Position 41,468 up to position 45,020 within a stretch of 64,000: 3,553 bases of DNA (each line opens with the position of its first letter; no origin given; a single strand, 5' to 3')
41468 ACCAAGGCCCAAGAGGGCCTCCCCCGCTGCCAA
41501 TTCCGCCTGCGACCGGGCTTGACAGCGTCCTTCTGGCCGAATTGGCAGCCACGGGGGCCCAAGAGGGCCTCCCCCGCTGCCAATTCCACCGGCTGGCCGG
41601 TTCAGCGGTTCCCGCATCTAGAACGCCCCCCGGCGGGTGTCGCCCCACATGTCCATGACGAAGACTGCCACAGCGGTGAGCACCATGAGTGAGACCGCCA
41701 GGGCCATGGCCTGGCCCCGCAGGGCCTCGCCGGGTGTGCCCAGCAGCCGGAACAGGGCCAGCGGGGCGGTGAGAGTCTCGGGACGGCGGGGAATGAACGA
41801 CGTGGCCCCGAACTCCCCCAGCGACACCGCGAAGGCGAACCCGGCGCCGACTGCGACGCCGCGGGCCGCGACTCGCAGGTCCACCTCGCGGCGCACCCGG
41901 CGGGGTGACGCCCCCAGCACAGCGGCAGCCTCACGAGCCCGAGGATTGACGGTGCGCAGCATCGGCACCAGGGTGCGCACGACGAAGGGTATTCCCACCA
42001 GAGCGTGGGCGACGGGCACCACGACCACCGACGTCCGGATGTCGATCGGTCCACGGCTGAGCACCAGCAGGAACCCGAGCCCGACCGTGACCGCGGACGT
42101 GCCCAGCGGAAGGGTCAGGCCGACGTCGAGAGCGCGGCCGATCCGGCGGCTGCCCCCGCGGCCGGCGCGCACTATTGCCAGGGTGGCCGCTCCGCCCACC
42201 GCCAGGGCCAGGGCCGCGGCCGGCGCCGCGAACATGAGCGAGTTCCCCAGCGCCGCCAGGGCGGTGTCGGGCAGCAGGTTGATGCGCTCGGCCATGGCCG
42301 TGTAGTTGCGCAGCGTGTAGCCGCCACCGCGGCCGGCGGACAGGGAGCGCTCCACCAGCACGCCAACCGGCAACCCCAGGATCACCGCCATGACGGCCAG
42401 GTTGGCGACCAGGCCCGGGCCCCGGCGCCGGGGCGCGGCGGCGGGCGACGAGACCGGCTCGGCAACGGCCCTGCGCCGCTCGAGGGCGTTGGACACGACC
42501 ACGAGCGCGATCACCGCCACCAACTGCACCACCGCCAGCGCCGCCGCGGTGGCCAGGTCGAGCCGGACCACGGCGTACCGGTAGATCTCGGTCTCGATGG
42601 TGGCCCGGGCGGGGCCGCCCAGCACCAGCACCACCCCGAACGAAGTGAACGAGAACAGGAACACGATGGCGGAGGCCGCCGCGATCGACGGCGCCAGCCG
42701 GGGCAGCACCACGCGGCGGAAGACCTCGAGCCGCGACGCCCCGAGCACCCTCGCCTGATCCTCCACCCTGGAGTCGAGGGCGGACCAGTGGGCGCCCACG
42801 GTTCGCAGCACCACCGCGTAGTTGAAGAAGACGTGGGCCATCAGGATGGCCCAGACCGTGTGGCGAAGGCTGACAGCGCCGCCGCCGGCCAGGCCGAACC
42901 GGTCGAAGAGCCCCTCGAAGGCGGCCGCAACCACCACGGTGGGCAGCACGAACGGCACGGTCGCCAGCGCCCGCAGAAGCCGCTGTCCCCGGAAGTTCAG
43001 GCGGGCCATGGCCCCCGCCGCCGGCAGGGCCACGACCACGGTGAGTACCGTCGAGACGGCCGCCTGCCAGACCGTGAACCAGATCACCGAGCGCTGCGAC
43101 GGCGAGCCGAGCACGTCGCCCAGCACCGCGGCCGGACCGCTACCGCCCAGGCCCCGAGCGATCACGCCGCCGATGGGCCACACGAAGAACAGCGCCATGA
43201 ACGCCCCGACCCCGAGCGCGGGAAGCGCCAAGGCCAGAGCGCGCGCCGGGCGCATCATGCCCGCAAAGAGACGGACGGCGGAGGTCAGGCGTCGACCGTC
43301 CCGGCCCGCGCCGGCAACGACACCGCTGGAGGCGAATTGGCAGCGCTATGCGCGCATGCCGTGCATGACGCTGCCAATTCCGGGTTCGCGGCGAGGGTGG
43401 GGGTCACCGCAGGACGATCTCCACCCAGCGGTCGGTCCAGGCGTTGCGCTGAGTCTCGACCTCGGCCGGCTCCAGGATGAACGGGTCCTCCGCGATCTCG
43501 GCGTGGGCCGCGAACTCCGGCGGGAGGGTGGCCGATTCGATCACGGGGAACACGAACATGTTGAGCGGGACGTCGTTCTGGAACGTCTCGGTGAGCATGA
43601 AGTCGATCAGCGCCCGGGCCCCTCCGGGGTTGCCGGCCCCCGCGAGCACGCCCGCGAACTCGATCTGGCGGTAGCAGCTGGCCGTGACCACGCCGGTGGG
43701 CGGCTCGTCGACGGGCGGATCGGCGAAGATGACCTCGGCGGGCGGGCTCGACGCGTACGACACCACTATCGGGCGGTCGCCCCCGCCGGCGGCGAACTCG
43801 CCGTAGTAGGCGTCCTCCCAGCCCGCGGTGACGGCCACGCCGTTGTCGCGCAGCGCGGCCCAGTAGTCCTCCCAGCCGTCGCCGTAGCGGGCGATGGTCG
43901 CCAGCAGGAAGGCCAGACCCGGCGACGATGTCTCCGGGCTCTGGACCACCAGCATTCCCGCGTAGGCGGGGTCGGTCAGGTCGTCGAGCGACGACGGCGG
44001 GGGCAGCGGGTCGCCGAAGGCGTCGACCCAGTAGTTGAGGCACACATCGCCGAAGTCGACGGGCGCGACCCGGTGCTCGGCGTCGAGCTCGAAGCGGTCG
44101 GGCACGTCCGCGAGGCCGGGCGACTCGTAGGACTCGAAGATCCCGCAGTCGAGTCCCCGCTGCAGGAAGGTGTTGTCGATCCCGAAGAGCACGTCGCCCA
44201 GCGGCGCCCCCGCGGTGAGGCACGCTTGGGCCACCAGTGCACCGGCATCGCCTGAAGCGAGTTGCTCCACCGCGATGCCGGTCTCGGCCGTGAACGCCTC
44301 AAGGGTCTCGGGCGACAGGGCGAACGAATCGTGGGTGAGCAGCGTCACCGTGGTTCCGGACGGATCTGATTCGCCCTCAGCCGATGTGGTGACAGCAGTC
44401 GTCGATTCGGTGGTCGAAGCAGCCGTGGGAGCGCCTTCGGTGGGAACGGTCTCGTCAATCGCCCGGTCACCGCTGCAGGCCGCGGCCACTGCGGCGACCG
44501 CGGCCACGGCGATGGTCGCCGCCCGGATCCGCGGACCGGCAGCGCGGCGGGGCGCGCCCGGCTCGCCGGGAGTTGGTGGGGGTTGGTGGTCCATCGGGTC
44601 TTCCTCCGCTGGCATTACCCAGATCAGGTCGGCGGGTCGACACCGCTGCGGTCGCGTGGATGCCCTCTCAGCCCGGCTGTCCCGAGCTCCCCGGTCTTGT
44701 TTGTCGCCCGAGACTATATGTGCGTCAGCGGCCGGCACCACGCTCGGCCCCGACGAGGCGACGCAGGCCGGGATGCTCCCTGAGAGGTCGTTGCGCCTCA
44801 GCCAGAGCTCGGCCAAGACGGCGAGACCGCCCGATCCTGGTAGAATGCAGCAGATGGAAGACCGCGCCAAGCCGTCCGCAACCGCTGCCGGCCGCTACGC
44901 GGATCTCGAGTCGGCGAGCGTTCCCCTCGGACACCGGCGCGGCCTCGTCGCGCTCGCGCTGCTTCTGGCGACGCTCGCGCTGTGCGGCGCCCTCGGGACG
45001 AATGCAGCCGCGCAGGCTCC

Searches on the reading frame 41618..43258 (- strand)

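Call 67: search_protein_families(library=pfam, proteins=[window:41618-43258:-], max_evalue=0.001)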
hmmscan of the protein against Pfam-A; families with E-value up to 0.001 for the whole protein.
window:41618-43258:- (546 aa): 1 family
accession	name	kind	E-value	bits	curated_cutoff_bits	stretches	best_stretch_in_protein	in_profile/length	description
PF00528.27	BPD_transp_1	-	8.8e-21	74.9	26.4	2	78-262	2-181/184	Binding-protein-dependent transport system inner membrane component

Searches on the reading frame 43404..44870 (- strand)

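Call 67: search_protein_families(library=pfam, proteins=[window:43404-44870:-], max_evalue=0.001)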
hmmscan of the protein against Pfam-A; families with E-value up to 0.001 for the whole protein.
window:43404-44870:- (488 aa): 4 families
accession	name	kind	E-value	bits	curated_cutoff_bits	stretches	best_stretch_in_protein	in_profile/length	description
PF13343.11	SBP_bac_6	-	7.5e-18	65.3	24.6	1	226-454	5-225/245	Bacterial extracellular solute-binding protein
PF13416.11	SBP_bac_8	-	3.5e-09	37.3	27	1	190-460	3-278/279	Bacterial extracellular solute-binding protein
PF13531.11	SBP_bac_11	-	1.5e-06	28.6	25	1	188-431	15-218/227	Bacterial extracellular solute-binding protein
PF01547.30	SBP_bac_1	-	8e-05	23.2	26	1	191-429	15-304/307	Bacterial extracellular solute-binding protein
